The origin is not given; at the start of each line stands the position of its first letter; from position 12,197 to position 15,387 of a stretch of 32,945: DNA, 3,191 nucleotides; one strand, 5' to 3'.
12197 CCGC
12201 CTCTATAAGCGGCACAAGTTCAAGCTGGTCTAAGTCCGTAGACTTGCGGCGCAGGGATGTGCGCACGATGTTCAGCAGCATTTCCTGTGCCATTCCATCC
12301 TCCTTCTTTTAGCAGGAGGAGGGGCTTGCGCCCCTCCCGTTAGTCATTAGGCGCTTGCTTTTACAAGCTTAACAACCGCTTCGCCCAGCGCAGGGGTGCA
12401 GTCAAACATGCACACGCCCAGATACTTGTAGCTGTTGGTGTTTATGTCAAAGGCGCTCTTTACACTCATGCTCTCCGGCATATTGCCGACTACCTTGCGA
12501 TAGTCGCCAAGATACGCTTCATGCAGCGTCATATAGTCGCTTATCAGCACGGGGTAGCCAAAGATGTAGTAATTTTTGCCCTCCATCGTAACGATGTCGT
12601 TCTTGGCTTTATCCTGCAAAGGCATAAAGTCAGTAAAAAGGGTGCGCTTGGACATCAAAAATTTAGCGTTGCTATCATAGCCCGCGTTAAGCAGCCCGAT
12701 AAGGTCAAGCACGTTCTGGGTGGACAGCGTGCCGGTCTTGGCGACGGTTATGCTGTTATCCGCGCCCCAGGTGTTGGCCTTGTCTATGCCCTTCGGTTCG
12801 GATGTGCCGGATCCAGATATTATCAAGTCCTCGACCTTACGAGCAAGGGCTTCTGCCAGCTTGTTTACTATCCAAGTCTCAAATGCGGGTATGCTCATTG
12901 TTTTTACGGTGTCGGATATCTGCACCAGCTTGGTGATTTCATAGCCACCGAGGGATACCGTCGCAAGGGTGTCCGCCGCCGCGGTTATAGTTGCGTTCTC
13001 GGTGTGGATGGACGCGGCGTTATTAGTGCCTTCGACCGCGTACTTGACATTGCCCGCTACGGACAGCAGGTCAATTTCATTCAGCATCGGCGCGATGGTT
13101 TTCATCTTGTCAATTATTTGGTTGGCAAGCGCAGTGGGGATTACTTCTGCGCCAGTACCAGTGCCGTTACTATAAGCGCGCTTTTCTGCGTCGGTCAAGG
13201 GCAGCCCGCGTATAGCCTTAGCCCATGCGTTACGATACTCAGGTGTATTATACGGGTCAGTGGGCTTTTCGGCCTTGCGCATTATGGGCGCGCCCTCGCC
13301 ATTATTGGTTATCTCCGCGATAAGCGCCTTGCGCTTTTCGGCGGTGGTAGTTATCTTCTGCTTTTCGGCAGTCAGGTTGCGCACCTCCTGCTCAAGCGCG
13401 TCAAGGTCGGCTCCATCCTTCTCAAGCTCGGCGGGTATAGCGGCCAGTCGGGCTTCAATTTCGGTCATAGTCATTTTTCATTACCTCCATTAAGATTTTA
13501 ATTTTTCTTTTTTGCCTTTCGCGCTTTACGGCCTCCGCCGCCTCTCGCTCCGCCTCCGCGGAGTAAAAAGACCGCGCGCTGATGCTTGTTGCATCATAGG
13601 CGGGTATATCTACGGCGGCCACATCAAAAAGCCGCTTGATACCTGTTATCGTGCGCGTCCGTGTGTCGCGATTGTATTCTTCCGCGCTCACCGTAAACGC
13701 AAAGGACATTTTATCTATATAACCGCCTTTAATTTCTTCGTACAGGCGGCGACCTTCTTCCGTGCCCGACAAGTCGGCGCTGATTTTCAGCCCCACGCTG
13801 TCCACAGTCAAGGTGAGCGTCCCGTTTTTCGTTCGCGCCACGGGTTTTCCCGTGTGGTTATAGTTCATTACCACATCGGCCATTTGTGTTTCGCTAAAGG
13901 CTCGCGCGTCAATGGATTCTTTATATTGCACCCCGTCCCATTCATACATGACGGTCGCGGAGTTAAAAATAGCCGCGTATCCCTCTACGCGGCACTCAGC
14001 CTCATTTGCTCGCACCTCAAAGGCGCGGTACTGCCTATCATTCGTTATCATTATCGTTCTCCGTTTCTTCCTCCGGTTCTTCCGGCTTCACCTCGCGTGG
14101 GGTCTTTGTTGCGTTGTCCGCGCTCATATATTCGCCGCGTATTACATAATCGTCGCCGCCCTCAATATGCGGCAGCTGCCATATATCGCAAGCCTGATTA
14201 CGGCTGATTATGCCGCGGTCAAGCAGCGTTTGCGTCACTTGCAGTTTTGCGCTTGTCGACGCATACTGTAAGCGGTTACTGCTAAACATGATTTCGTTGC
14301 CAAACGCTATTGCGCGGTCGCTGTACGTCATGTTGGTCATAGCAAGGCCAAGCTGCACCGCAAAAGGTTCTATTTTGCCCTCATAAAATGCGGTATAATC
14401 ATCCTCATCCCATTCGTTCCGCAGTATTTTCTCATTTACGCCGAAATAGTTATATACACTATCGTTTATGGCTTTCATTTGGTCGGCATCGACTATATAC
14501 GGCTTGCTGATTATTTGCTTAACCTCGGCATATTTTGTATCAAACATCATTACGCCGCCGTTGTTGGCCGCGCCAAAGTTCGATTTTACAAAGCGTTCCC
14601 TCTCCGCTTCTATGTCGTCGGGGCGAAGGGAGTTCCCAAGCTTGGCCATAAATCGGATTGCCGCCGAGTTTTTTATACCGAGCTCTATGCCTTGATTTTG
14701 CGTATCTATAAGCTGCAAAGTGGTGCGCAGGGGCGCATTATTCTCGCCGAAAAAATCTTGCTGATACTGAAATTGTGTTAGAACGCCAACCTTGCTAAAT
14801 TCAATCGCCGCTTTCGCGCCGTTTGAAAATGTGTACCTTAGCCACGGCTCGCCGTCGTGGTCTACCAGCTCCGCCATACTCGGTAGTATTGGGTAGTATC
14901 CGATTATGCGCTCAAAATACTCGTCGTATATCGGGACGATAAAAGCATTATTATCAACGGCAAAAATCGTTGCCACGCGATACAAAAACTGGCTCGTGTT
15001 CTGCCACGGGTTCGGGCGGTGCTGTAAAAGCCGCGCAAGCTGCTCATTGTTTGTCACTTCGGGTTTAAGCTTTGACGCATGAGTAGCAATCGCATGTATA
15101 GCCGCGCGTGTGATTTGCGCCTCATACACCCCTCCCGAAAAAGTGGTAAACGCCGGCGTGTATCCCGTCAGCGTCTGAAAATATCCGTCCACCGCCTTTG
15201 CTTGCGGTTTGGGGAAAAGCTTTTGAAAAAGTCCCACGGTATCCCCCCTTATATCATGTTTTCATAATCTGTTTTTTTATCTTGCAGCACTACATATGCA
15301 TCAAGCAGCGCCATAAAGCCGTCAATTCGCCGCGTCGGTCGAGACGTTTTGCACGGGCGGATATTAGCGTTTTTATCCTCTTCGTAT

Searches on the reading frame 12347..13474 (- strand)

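Call 81: search_protein_families(library=phrogs, proteins=[window:12347-13474:-], max_evalue=0.00001)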
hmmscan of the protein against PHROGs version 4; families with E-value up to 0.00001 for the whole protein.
window:12347-13474:- (375 aa): 3 families
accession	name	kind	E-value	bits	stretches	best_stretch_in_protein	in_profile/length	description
phrog_10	-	head and packaging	7.2e-52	178.3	1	3-373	263-636/752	major head protein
phrog_617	-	head and packaging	7.5e-13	49.2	1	99-328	329-571/626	major head protein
phrog_1623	-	head and packaging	1.3e-08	35.6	1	162-372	77-302/305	virion structural protein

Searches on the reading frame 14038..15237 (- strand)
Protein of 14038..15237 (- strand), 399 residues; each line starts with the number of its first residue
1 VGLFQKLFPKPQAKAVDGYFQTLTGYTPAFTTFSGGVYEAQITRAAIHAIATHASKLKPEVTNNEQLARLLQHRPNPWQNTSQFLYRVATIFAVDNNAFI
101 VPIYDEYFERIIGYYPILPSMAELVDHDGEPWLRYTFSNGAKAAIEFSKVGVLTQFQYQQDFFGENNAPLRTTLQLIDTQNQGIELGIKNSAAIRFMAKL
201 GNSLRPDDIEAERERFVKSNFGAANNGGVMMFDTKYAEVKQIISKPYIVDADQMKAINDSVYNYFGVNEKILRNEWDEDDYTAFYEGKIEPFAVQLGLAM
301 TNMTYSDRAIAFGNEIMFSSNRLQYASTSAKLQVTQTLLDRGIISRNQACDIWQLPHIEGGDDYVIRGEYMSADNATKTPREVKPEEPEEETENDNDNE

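Call 81: search_protein_families(library=phrogs, proteins=[window:14038-15237:-], max_evalue=0.00001)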
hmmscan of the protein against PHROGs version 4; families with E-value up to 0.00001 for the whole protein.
window:14038-15237:- (399 aa): 3 families
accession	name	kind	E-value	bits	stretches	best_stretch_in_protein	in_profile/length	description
phrog_12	-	head and packaging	2.6e-38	133.5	1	1-395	48-457/646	portal protein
phrog_5929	-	head and packaging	5.1e-08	33.5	1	189-397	13-226/228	portal protein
phrog_29023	-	unknown function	2.3e-06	28.7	1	278-374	6-102/152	-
